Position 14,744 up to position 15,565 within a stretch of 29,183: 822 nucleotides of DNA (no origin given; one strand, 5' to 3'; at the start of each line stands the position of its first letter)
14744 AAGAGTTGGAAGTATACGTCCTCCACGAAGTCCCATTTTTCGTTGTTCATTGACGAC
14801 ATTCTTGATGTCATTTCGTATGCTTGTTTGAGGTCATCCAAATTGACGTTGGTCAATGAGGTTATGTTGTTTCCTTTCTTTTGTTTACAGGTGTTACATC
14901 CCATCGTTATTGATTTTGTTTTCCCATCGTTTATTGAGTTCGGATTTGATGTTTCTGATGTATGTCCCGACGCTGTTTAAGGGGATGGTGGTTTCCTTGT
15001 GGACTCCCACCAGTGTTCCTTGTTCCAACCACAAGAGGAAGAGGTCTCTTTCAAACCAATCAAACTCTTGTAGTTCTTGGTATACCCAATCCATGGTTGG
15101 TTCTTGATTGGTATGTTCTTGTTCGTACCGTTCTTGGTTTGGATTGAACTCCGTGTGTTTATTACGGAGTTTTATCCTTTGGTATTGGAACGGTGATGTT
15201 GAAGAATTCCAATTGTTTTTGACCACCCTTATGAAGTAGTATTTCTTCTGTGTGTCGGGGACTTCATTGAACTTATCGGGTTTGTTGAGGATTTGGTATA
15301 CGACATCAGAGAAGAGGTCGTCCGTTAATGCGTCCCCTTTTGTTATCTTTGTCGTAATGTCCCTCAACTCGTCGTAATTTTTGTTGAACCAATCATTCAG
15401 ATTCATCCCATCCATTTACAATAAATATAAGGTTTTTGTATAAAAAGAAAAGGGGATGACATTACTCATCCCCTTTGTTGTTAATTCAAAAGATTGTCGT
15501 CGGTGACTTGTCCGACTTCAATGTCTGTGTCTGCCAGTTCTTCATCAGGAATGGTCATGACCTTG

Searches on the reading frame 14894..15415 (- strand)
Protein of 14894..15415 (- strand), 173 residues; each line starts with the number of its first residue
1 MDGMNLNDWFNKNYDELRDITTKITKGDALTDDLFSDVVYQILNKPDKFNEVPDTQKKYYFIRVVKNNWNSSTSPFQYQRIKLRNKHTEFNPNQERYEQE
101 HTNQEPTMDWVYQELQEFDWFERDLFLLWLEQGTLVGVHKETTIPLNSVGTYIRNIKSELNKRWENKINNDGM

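Call 4: search_protein_families(library=pfam, proteins=[window:14894-15415:-], max_evalue=0.1)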
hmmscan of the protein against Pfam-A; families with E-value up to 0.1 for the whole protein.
window:14894-15415:- (173 aa): 1 family
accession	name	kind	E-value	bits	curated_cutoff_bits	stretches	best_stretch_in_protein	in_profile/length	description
PF04542.20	Sigma70_r2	-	0.025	14.8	24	1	10-68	2-60/71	Sigma-70 region 2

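Call 5: search_protein_families(library=ncbifam, proteins=[window:14894-15415:-], max_evalue=0.1)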
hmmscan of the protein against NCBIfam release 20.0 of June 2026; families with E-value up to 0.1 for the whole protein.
window:14894-15415:- (173 aa): 6 families
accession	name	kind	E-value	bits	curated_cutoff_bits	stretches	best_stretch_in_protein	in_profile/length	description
TIGR02937.1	sigma70-ECF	superfamily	5.2e-07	29.4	42.9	1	6-161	3-162/165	sigma-70 family RNA polymerase sigma factor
TIGR02985.1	Sig70_bacteroi1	subfamily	0.00086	19.6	126.4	1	8-116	5-105/162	RNA polymerase sigma-70 factor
NF058625.1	sigma_PG0214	equivalog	0.0052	16.5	130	1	11-123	11-119/170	GFO_1088 family ECF-type sigma factor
NF007216.0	PRK09638.1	equivalog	0.043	13.6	194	1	6-119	20-128/180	RNA polymerase sigma factor SigY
NF009198.0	PRK12546.1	equivalog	0.058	13.1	270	1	15-73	18-74/188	RNA polymerase sigma factor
NF009173.0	PRK12520.1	equivalog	0.06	13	255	1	26-69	24-65/191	RNA polymerase sigma factor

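Call 8: search_protein_families(library=phrogs, proteins=[window:14894-15415:-], max_evalue=0.001)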
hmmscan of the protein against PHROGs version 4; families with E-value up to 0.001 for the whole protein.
window:14894-15415:- (173 aa): 0 families

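Call 13: search_solved_structures(query=window:14894-15415:-, max_evalue=10, show_alignments=2)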
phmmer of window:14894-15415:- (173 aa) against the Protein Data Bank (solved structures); distinct sequences matched with E-value up to 10: 3.
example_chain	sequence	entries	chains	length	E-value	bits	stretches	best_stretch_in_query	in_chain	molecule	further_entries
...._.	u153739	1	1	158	0.32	14.3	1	13-80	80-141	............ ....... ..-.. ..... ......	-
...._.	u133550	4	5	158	0.32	14.3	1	13-80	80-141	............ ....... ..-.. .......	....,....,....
8vo2_A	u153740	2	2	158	0.34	14.3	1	13-80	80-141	Pathogenesis related 10-10 C59S mutant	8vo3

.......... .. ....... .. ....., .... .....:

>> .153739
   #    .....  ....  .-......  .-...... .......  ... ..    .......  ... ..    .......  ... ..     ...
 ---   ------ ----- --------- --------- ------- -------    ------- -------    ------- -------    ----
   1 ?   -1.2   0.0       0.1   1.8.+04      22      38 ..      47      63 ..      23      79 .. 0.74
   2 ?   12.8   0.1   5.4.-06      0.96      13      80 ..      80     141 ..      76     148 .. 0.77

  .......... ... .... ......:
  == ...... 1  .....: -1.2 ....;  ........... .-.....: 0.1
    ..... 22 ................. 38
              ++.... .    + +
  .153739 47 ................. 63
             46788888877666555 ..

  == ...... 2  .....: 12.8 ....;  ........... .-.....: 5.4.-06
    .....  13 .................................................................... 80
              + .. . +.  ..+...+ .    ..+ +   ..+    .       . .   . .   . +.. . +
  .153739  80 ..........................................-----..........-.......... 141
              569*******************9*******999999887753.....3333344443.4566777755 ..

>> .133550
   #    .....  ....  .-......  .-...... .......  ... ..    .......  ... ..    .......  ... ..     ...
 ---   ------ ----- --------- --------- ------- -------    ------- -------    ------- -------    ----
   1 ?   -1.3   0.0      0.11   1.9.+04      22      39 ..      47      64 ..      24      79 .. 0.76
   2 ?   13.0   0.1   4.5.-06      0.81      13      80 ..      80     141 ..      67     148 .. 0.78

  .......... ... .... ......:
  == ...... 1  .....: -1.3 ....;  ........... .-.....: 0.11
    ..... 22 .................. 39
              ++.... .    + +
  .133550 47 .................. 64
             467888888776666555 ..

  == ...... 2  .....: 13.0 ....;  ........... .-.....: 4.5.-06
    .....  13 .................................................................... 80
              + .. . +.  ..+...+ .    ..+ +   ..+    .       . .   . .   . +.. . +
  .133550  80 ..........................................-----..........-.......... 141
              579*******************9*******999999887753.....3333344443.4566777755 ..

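Call 21: find_homologous_proteins(query=window:14894-15415:-, max_evalue=0.001)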
Query window:14894-15415:- (173 aa): 24 proteins with E <= 0.001 among 39 candidates.
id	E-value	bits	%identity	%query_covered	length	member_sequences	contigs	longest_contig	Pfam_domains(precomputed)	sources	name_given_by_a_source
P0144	1.2e-110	386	100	98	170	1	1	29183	-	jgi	-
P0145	6.9e-75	269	70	98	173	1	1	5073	-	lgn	-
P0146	3.3e-62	228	61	96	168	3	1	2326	-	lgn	-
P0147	1.6e-48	183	54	95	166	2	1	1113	-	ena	-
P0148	5.1e-47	178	53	95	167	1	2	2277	-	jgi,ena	-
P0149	6.6e-47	178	48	97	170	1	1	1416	-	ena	-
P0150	3.9e-46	175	49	94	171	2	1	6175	PF04542.21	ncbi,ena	-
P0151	1.9e-45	173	51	95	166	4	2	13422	-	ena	-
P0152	3.2e-45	172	52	95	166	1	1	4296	-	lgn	-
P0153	3.2e-45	172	51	93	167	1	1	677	-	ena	-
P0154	7.1e-45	171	50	87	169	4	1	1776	PF04542.21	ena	-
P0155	8.4e-45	171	48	95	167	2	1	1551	-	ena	-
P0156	2.2e-43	166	49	97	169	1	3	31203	-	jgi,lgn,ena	-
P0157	2.6e-43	166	52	94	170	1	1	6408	-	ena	-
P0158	4.1e-43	166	48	97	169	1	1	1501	PF04542.21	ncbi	-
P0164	3.2e-39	153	48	94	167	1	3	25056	-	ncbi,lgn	-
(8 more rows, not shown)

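Call 28: find_encoding_contigs(protein=P0156, flank=10000, max_places=3)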
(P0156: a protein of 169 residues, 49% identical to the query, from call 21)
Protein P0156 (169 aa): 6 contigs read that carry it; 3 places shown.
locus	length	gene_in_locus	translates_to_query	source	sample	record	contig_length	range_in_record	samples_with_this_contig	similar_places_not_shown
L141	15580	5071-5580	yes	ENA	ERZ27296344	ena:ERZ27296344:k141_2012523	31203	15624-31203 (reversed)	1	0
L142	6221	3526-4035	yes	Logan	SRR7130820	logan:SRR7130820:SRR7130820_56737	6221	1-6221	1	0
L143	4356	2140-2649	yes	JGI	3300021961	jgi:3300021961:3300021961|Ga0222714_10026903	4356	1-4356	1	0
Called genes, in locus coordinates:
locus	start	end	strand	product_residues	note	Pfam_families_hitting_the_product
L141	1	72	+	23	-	?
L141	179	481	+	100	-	-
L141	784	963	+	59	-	-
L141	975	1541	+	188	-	-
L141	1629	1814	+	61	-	-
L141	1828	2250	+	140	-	-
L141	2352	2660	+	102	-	-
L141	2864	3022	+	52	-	-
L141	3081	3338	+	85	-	-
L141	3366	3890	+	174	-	-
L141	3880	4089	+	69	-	-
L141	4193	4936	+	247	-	-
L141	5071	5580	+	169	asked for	-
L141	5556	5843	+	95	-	-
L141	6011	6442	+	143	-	-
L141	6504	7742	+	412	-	PF04466:Terminase_3, PF03237:Terminase_6N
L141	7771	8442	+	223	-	-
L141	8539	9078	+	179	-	-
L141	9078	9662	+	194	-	-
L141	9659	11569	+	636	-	-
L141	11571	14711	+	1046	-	-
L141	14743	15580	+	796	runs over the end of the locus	-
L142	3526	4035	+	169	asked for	-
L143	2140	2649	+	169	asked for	-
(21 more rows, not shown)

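Call 29: find_encoding_contigs(protein=P0164, flank=10000, max_places=3)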
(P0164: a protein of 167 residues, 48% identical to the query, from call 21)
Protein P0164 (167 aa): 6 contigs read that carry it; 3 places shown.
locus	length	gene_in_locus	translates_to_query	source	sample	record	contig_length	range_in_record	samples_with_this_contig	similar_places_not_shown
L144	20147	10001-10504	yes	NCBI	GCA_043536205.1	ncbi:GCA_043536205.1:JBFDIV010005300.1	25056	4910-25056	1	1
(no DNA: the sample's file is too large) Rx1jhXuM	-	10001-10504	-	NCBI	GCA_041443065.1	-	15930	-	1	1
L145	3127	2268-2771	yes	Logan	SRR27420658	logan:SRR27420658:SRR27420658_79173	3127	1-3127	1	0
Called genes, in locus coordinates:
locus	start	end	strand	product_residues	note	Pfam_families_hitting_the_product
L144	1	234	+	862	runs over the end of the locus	-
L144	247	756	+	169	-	-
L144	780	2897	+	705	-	-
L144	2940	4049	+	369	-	-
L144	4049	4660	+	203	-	PF20459:DUF6712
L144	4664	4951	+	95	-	-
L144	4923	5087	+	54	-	-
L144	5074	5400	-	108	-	-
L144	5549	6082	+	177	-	-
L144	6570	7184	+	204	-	-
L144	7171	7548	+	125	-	-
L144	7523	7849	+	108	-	-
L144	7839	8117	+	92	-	-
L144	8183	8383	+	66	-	-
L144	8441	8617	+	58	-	-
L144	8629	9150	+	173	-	-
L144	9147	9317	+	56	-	-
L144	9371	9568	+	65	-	-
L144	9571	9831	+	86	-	-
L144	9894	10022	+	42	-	-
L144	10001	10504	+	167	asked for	-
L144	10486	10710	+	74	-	-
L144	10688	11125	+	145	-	-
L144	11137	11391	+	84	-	-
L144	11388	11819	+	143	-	-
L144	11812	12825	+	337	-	PF01555:N6_N4_Mtase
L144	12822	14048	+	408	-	PF05876:GpA_ATPase, PF04466:Terminase_3 (faint), PF03237:Terminase_6N, PF17289:Terminase_6C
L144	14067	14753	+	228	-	-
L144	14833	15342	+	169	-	-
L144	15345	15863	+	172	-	-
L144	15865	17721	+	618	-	-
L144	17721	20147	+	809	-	?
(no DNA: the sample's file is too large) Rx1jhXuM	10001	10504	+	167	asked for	-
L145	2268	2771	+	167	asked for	-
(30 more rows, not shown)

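Call 31: find_encoding_contigs(protein=P0145, flank=10000, max_places=3)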
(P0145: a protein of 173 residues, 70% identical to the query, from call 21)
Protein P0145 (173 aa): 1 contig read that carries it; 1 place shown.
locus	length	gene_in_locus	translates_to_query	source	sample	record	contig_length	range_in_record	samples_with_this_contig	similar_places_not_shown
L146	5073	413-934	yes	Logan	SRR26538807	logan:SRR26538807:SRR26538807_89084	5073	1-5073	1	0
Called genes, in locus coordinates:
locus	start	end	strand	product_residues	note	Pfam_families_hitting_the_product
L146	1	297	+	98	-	?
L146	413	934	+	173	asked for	-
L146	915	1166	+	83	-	-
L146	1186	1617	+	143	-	-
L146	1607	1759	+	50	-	-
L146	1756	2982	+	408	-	PF03237:Terminase_6N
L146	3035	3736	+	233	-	-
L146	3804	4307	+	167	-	-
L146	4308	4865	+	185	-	-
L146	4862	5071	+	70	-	?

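Call 37: search_solved_structures(query=A2, max_evalue=10, show_alignments=3)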
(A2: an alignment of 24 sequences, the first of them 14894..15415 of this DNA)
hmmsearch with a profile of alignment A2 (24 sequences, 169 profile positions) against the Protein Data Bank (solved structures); distinct sequences matched with E-value up to 10: 3.
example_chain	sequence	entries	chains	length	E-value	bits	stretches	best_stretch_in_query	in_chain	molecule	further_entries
3t1b_A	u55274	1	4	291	0.0011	22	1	122-166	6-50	Transcriptional regulator, LysR family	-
3szp_A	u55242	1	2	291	0.0011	22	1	122-166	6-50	Transcriptional regulator, LysR family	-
3kzx_A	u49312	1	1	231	0.38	13.8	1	31-111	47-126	HAD-superfamily hydrolase, subfamily IA, variant 1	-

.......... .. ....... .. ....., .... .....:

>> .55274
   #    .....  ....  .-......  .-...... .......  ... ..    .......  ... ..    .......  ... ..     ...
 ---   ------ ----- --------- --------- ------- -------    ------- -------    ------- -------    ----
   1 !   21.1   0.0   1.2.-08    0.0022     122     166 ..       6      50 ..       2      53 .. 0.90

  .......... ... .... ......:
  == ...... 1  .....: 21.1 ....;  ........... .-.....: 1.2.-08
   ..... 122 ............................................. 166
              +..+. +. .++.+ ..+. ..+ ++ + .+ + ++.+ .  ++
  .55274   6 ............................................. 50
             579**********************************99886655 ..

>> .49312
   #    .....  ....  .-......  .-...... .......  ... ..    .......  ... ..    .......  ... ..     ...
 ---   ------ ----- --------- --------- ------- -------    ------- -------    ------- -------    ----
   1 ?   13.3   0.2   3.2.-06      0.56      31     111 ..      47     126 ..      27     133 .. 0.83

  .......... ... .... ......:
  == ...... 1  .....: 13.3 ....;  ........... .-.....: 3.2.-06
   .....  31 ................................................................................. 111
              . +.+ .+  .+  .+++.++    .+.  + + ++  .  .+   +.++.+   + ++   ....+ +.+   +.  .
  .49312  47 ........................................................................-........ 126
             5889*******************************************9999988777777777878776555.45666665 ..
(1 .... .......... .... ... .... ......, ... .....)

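Call 39: search_protein_families(library=ncbifam, alignment_id=A2, max_evalue=0.01)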
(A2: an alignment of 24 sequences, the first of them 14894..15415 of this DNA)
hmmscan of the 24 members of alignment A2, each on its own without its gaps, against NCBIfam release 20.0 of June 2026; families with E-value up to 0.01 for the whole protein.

A. member 1, window:14894-15415:- (173 aa): 3 families
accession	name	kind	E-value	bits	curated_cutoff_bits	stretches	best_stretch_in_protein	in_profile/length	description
TIGR02937.1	sigma70-ECF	superfamily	5.2e-07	29.4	42.9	1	6-161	3-162/165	sigma-70 family RNA polymerase sigma factor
TIGR02985.1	Sig70_bacteroi1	subfamily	0.00086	19.6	126.4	1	8-116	5-105/162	RNA polymerase sigma-70 factor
NF058625.1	sigma_PG0214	equivalog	0.0052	16.5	130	1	11-123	11-119/170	GFO_1088 family ECF-type sigma factor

B. families by the number of members that match (of 24 scanned): 15 families
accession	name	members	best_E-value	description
TIGR02937.1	sigma70-ECF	24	2.7e-10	sigma-70 family RNA polymerase sigma factor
TIGR02985.1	Sig70_bacteroi1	21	1.4e-07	RNA polymerase sigma-70 factor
NF058625.1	sigma_PG0214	19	5.2e-08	GFO_1088 family ECF-type sigma factor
TIGR02989.1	Sig-70_gvs1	10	1.2e-05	RNA polymerase sigma-70 factor, Rhodopirellula/Verrucomicrobium family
TIGR02983.1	SigE-fam_strep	7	0.00026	SigE family RNA polymerase sigma factor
NF007215.0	PRK09637.1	5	0.0013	RNA polymerase sigma factor SigZ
NF005448.0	PRK07037.1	5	0.0026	RNA polymerase factor sigma-70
TIGR02959.1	SigZ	5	0.0027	RNA polymerase sigma factor SigZ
NF007218.0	PRK09639.1-2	2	0.0027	RNA polymerase sigma factor SigX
NF009167.0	PRK12514.1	1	7.8e-05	RNA polymerase sigma factor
NF007221.0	PRK09639.1-6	1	0.0016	RNA polymerase sigma factor SigX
TIGR03112.1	6_pyr_pter_rel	1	0.0051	6-pyruvoyl tetrahydropterin synthase-related domain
NF009172.0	PRK12519.1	1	0.0053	RNA polymerase sigma factor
NF009194.0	PRK12542.1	1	0.0059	RNA polymerase sigma factor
NF007228.0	PRK09646.1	1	0.0068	ECF RNA polymerase sigma factor SigK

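Call 44: predict_structure(alignment_id=A2)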
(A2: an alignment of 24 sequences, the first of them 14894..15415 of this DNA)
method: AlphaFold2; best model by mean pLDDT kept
length: 173 residues; sequences in the alignment: 24
mean_pLDDT: 83.7   pTM: 0.46
mean pLDDT of the five models: 83.7, 81.7, 74.5, 73.9, 73.8
residues with pLDDT >= 90: 84; 70-90: 61; 50-70: 15; < 50: 13
segments of 3 or more residues with pLDDT < 50: 94-101
pLDDT, mean of each block of 10 residues (from residue 1): 73 93 93 92 86 88 93 84 63 47 74 93 94 89 89 95 87 52
secondary structure, 60 per line:
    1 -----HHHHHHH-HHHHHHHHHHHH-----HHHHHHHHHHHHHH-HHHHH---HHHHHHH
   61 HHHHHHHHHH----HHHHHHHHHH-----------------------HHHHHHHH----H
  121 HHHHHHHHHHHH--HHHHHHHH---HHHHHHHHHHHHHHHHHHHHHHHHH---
elements in order: H6-12 H14-25 H31-44 H46-50 H54-70 H75-84 H108-115 H120-132 H135-142 H146-170

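Call 48: fold_search(model_id=the predicted structure, library=pdb)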
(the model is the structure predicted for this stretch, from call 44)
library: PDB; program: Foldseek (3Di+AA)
matches with E <= 10: 209; with E <= 0.001: 0
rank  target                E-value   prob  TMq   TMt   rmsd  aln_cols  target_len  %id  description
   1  9m9e_F                9.2e-03  1.00  0.37  0.36   8.5       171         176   12  Structural Basis of Pausing During Transcription Initiation in Mycobacterium tuberculosis (released 2026-01-14)
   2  6dv9_F                1.3e-02  0.99  0.30  0.30  15.4       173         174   10  Crystal structure of Mycobacterium tuberculosis transcription initiation complex(ECF sigma factor L) containing 5nt RN (released 2019-02-20)
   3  6jcy_F                2.0e-02  0.98  0.30  0.31  13.5       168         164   15  Mycobacterium tuberculosis RNA polymerase transcription initiation open complex with a chimeric ECF sigma factor sigH/ (released 2019-05-29)
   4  5wuq_A                2.5e-02  0.99  0.32  0.34  19.0       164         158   12  Crystal structure of SigW in complex with its anti-sigma RsiW, a zinc binding form (released 2017-03-29)
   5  5zx2_F                3.2e-02  0.99  0.31  0.31  13.2       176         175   12  Mycobacterium tuberculosis RNA polymerase transcription initiation complex with ECF sigma factor sigma H and 7nt RNA (released 2019-03-20)
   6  5wuq_B                3.9e-02  0.99  0.31  0.34  19.3       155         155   12  Crystal structure of SigW in complex with its anti-sigma RsiW, a zinc binding form (released 2017-03-29)
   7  2lfw_MODEL_1_A        5.6e-02  0.98  0.32  0.35  18.3       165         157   14  NMR structure of the PhyRSL-NepR complex from Sphingomonas sp. Fr1 (released 2012-04-25)
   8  9n9q_C                5.6e-02  0.96  0.32  0.22  12.3       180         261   17  Cryo-EM structure of the RNA-guided transcription complex (released 2025-12-24)
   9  5wur_A                6.2e-02  0.98  0.32  0.35  19.1       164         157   12  Crystal structure of SigW in complex with its anti-sigma RsiW, an oxdized form (released 2017-03-29)
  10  4cxf_A                6.6e-02  0.96  0.30  0.33  18.2       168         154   11  Structure of CnrH in complex with the cytosolic domain of CnrY (released 2014-04-30)
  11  6jcx_F                6.9e-02  0.95  0.31  0.29  13.6       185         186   11  Mycobacterium tuberculosis transcription initiation complex with ECF sigma factor sigma H and 6nt RNA (released 2019-05-29)
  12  9a4r_A                8.1e-02  0.94  0.34  0.28  14.4       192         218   14  Integrative model of RPSH-RPOB by crosslinking MS and deep learning (released 2024-09-18)
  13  6koo_F                9.4e-02  0.93  0.30  0.29  13.7       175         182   11  Mycobacterium tuberculosis initial transcription complex comprising sigma H and 5'-OH RNA of 7 nt (released 2020-03-11)
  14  6kon_F                9.4e-02  0.90  0.30  0.29  13.8       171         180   12  Mycobacterium tuberculosis initial transcription complex comprising sigma H and 5'-OH RNA of 5 nt (released 2020-03-11)
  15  1or7_A                1.1e-01  0.90  0.29  0.28  17.0       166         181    8  Crystal Structure of Escherichia coli sigmaE with the Cytoplasmic Domain of its Anti-sigma RseA (released 2003-04-15)
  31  9m7y_F                5.2e-01  0.47  0.30  0.26  14.4       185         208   12  Cryo-EM structure of gp79-dependent RNAP promoter open complex (released 2025-09-03)
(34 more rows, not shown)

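Call 55: search_dna_similar(query=window:14894-15415:-, collection=phages, mode=protein, max_rows=15, max_evalue=0.01)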
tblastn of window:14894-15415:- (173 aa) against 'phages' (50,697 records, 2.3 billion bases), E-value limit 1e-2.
No match.

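Call 60: search_protein_families(library=pfam, proteins=[L144:5549-6082:+, L144:6570-7184:+, L144:7171-7548:+, L144:8629-9150:+, L141:4193-4936:+], max_evalue=0.01)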
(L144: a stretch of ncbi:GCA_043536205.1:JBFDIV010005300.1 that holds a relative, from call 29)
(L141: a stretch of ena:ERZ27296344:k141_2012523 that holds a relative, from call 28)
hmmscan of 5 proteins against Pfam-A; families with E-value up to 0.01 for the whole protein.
L144:5549-6082:+ (177 aa): 0 families

L144:6570-7184:+ (204 aa): 0 families

L144:7171-7548:+ (125 aa): 0 families

L144:8629-9150:+ (173 aa): 0 families

L141:4193-4936:+ (247 aa): 0 families

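Call 68: search_protein_representatives(alignment_id=A2)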
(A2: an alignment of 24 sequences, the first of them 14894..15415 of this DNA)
Query: 24 sequences, 169 profile positions. Proteins with E-value up to 0.001 (for the whole library): 1188; up to 1e-10: 237; up to 1e-30: 17. The best 150 are listed.
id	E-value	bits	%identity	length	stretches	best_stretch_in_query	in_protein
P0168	6.1e-66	237.7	-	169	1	1-167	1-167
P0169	1.9e-59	216.6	-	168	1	1-167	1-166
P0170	7.4e-53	195.2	-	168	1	3-166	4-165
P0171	5.4e-51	189.1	-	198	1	1-167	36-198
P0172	8.5e-50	185.2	-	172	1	1-164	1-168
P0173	8.5e-50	185.2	-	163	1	1-165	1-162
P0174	5.5e-49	182.6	-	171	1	1-167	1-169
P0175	1.3e-48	181.3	-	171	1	1-166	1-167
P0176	9.0e-47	175.4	-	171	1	1-167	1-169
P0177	1.8e-45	171.1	-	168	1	1-167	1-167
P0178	5.7e-42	159.7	-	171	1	1-167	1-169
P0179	7.6e-41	156.1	-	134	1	38-167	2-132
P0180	1.7e-40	154.9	-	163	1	2-166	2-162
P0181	1.4e-39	152.0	-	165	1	1-164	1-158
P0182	1.1e-33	132.8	-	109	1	1-104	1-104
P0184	2.6e-31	125.1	-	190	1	3-162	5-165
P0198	9.9e-24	100.4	-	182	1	10-167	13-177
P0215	1.6e-20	89.9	-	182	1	3-166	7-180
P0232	1.0e-18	84.1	-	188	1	11-163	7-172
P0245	2.4e-17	79.6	-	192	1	9-165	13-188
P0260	2.0e-16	76.6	-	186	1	3-167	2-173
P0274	4.2e-15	72.3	-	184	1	11-166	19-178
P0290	2.4e-14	69.8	-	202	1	25-166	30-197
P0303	6.4e-14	68.4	-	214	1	7-167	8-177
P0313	1.7e-13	67.1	-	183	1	11-165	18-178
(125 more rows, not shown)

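Call 69: search_protein_families(library=pfam, proteins=[P0184, P0198, P0215, P0232, P0245, P0260, P0274, P0290, P0303, P0313], max_evalue=0.01)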
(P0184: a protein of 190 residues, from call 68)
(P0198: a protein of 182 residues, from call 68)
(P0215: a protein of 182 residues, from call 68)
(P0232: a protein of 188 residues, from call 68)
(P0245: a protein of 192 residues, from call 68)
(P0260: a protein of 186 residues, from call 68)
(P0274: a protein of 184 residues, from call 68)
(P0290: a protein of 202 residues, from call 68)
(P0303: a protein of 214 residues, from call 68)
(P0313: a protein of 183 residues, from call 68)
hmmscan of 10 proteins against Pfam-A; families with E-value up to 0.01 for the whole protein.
P0184 (190 aa): 0 families

P0198 (182 aa): 1 family
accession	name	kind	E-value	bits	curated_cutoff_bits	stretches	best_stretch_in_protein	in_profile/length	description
PF08281.18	Sigma70_r4_2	-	0.0086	16.2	25.7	0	131-169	15-54/54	Sigma-70, region 4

P0215 (182 aa): 2 families
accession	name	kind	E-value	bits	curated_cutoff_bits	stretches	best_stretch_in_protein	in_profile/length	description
PF05732.17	RepL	-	0.0036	17.3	20.3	1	141-170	71-100/164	Firmicute plasmid replication protein (RepL)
PF08279.18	HTH_11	-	0.0055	17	25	0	141-170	11-40/55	HTH domain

P0232 (188 aa): 0 families

P0245 (192 aa): 0 families

P0260 (186 aa): 3 families
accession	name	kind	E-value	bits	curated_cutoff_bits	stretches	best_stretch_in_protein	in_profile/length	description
PF04297.20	UPF0122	-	0.0011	19.6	22.7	1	127-172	23-67/101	Putative helix-turn-helix protein, YlxM / p13 like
PF13730.12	HTH_36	-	0.0057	16.9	25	0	139-160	27-48/55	Helix-turn-helix domain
PF04967.18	HTH_10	-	0.0075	16.5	23.1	0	139-167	25-53/53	HTH DNA binding domain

P0274 (184 aa): 4 families
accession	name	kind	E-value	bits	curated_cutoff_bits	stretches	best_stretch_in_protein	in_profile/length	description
PF04297.20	UPF0122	-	0.00014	22.5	22.7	1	133-173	23-63/101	Putative helix-turn-helix protein, YlxM / p13 like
PF04545.22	Sigma70_r4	-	0.00024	21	24.1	1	132-160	9-37/50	Sigma-70, region 4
PF08279.18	HTH_11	-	0.0032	17.7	25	0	147-170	19-42/55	HTH domain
PF05043.19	Mga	-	0.0042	18.1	21.1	1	142-173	29-60/87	Mga helix-turn-helix domain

P0290 (202 aa): 0 families

P0303 (214 aa): 0 families

P0313 (183 aa): 1 family
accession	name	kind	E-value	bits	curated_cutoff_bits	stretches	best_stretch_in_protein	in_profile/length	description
PF08281.18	Sigma70_r4_2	-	4.5e-06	26.6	25.7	1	121-171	3-53/54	Sigma-70, region 4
